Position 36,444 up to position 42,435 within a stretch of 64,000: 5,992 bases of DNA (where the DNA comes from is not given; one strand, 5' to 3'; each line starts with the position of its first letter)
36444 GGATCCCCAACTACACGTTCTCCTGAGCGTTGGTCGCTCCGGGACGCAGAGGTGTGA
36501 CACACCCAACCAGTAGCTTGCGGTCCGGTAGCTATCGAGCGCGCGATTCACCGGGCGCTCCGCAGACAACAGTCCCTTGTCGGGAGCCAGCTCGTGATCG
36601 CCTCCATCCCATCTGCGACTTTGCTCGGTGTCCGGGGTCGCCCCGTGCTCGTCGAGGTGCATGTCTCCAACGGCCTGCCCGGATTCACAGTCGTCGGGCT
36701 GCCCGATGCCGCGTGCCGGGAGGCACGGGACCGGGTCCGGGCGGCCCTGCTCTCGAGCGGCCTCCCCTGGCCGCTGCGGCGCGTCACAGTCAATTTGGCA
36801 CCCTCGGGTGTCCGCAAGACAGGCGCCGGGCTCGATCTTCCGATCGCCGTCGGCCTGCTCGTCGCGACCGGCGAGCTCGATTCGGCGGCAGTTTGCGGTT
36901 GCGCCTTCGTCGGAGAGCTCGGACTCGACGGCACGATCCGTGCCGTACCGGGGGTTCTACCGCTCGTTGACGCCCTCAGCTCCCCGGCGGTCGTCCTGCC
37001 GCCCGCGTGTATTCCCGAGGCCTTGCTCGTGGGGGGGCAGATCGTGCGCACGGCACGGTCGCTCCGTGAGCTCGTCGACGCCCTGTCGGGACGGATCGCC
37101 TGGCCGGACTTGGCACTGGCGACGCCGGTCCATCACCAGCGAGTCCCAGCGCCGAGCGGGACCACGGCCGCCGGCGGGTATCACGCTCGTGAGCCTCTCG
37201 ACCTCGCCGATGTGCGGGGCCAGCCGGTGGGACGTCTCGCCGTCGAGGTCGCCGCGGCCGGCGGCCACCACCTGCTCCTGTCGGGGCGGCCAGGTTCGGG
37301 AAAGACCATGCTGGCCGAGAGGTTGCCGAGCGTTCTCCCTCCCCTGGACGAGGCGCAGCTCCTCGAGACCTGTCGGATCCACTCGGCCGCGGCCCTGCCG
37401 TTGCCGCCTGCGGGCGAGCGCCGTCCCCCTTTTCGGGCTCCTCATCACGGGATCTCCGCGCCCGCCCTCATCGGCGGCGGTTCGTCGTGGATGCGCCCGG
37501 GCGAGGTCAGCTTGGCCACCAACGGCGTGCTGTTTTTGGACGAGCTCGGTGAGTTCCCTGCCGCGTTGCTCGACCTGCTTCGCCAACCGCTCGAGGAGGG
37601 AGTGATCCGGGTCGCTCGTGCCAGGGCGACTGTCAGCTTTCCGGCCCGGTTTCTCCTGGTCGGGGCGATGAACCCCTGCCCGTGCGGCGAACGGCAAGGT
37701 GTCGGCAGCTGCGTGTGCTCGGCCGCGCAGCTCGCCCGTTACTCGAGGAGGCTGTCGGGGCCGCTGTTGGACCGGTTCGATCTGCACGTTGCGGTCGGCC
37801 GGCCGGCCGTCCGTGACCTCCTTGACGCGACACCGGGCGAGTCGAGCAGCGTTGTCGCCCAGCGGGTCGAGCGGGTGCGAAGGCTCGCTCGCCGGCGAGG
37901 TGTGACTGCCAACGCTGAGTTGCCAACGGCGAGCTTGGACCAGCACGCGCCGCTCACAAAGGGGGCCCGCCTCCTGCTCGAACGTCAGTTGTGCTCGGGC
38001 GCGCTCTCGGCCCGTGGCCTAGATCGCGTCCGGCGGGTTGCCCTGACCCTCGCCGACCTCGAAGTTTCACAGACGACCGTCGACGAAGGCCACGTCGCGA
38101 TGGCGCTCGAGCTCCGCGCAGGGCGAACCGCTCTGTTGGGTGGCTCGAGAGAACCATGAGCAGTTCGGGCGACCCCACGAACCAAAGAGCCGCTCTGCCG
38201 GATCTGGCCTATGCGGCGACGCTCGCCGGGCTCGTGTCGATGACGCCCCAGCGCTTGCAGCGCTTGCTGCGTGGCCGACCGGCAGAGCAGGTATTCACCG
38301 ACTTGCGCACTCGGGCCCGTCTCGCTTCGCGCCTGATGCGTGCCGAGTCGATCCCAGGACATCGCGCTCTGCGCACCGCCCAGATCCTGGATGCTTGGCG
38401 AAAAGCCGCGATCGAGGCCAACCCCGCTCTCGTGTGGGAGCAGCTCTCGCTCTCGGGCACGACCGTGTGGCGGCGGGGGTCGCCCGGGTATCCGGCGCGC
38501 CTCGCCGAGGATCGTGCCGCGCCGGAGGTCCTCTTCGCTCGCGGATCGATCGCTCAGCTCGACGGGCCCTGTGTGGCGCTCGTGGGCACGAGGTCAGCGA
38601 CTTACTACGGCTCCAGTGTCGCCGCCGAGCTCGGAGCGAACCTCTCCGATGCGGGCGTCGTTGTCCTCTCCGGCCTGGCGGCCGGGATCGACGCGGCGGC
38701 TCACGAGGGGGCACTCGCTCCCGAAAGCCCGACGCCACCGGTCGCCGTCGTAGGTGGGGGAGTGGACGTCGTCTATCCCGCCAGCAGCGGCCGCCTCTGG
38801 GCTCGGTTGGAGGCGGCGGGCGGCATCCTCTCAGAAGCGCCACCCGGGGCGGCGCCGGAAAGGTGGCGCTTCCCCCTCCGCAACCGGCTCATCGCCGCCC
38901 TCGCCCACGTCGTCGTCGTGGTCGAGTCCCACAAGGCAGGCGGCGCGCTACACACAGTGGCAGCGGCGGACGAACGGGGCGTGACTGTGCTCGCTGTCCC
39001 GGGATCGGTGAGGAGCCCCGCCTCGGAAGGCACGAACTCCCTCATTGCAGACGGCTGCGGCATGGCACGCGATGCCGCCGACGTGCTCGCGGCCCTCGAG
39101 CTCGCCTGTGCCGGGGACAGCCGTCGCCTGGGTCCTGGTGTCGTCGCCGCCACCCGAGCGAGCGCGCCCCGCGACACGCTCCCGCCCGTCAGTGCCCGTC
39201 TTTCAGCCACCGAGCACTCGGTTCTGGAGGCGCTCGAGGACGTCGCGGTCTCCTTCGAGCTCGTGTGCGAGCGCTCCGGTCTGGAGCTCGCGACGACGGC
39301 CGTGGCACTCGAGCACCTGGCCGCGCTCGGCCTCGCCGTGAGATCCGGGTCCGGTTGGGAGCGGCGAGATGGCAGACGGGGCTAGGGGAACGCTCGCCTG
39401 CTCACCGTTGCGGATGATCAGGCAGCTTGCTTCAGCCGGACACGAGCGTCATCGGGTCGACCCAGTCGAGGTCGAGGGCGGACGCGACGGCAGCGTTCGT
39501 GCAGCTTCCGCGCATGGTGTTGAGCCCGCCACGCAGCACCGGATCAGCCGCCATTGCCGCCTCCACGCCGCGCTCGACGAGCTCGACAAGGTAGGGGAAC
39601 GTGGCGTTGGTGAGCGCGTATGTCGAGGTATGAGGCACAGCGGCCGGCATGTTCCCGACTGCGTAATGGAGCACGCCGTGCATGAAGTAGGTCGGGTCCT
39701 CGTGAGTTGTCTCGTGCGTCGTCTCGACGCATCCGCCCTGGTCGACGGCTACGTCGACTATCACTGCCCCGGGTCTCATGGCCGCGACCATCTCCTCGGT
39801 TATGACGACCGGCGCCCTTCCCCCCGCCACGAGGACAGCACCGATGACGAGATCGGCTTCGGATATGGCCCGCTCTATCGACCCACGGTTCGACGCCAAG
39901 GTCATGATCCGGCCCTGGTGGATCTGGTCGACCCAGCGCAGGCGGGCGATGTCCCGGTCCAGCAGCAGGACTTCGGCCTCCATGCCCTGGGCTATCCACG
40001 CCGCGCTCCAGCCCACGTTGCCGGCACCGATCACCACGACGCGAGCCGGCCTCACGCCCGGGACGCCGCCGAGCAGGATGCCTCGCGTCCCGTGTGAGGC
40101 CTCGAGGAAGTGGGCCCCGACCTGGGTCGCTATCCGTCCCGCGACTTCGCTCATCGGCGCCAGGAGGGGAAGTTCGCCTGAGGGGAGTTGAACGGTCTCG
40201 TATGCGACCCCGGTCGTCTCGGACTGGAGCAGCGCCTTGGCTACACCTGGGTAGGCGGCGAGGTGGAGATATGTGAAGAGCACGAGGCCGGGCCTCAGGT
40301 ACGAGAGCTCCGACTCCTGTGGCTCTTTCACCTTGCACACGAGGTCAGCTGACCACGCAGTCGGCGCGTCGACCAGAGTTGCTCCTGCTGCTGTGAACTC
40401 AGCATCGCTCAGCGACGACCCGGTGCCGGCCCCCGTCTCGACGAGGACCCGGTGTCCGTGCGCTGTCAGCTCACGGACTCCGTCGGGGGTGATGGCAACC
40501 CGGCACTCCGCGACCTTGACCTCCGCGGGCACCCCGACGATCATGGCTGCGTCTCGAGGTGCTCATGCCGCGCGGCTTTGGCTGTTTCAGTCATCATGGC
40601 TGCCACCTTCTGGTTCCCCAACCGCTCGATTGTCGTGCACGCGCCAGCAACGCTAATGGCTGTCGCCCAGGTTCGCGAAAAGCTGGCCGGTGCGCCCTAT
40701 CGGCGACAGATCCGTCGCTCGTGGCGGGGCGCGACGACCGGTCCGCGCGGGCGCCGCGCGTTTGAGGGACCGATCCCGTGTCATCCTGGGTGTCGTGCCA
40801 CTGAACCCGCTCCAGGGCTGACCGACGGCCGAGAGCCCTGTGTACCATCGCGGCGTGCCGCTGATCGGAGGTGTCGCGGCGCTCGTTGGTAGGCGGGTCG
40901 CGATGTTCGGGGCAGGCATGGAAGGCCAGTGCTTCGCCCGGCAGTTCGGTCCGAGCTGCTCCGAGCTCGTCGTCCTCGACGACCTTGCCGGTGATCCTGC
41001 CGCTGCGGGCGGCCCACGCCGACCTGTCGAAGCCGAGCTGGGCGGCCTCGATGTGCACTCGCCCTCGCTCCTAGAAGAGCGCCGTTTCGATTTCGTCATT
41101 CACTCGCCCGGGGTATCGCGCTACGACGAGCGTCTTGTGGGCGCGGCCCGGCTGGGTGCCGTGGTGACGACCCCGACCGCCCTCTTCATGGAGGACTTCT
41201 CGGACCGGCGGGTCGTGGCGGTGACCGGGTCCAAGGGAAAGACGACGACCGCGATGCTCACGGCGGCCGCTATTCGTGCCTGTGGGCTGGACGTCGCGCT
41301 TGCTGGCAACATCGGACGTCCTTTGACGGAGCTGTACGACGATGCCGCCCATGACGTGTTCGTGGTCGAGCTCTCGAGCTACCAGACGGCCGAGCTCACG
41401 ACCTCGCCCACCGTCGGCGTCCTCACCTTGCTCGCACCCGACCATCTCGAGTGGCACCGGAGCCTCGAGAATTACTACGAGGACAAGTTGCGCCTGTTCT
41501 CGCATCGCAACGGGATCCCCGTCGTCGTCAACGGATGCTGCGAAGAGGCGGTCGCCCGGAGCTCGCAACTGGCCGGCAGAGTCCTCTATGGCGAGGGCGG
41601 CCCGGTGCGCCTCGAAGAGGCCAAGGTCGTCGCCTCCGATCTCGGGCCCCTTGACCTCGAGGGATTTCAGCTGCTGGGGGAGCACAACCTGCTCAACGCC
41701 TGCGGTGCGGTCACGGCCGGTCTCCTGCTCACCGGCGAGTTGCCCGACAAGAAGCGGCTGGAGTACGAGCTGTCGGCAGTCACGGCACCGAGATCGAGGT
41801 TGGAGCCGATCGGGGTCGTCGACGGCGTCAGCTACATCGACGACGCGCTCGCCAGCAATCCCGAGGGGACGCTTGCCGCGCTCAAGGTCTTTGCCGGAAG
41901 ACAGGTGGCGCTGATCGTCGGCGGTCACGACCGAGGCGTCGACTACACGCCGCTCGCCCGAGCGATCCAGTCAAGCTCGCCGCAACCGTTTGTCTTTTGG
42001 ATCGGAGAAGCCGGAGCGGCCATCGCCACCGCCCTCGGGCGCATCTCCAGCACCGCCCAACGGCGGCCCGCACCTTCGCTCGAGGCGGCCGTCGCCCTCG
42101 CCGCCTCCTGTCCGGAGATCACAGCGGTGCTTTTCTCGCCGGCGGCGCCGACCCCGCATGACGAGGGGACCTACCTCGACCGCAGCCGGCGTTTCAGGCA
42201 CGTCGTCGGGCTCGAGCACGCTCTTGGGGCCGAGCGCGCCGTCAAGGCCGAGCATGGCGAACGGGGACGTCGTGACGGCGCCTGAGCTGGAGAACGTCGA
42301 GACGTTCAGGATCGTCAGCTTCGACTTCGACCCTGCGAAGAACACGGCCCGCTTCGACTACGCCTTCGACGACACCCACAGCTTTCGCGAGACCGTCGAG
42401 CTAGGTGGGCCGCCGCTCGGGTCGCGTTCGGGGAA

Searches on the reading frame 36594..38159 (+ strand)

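Call 52: search_protein_families(library=pfam, proteins=[window:36594-38159:+], max_evalue=0.00001)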
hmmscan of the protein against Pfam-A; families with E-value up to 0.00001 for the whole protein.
window:36594-38159:+ (521 aa): 5 families
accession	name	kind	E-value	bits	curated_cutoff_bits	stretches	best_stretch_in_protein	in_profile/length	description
PF01078.27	Mg_chelatase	-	2.1e-80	269.4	20.3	1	203-403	1-201/207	Magnesium chelatase, subunit ChlI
PF13541.12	ChlI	-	3.1e-34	117.9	27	1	20-128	1-107/121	Subunit ChlI of Mg-chelatase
PF13335.12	Mg_chelatase_C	-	2.7e-20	73.2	26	1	415-508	1-94/94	Magnesium chelatase, subunit ChlI C-terminal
PF07728.20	AAA_5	-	1.6e-08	35.1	22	0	306-366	61-127/139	AAA domain (dynein-related subfamily)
PF00493.29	MCM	-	7.4e-06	25.7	23.3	0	300-400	112-203/224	MCM P-loop domain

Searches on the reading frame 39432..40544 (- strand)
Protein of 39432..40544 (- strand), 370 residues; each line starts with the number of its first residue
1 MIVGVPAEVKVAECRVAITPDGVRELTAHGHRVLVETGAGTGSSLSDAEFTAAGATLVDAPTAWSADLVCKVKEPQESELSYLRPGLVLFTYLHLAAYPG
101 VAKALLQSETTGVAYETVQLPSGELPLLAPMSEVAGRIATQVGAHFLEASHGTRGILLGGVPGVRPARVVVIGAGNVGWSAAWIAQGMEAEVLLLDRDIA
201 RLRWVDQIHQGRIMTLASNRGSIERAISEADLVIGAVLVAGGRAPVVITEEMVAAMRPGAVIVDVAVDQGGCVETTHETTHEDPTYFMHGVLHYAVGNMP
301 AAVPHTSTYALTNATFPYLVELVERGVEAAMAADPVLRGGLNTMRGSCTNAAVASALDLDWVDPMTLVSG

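Call 52: search_protein_families(library=pfam, proteins=[window:39432-40544:-], max_evalue=0.00001)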
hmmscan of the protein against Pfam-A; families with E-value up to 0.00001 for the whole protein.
window:39432-40544:- (370 aa): 3 families
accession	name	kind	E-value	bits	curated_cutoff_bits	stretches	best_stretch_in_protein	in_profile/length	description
PF01262.27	AlaDh_PNT_C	-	7.4e-79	264.6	23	1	139-350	1-213/214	Alanine dehydrogenase/PNT, C-terminal domain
PF05222.21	AlaDh_PNT_N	-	9.6e-44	149.4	30.4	1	4-135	1-136/136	Alanine dehydrogenase/PNT, N-terminal domain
PF02826.25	2-Hacid_dh_C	-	2.4e-06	27.5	25.1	1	165-266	35-127/178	D-isomer specific 2-hydroxyacid dehydrogenase, NAD binding domain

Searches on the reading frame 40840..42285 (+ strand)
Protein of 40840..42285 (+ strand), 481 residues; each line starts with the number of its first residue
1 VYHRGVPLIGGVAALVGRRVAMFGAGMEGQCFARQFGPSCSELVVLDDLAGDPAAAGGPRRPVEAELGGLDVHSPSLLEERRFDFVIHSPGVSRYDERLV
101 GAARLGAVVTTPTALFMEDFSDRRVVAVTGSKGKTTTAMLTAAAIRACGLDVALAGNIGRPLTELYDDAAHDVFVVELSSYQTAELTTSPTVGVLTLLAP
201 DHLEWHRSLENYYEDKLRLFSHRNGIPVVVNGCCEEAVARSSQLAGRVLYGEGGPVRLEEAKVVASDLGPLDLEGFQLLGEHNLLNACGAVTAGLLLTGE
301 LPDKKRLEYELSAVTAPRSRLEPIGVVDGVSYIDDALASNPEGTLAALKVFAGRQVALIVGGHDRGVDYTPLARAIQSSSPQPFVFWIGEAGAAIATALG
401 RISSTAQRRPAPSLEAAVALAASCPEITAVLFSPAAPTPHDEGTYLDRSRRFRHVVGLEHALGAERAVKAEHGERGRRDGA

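Call 52: search_protein_families(library=pfam, proteins=[window:40840-42285:+], max_evalue=0.00001)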
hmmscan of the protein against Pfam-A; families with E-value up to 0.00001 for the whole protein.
window:40840-42285:+ (481 aa): 2 families
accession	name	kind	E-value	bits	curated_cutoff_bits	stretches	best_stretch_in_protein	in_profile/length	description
PF08245.18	Mur_ligase_M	-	5.3e-21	75.9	24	1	128-293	1-199/200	Mur ligase middle domain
PF02875.26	Mur_ligase_C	-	5.1e-07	31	28.4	0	320-434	2-125/127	Mur ligase, glutamate ligase domain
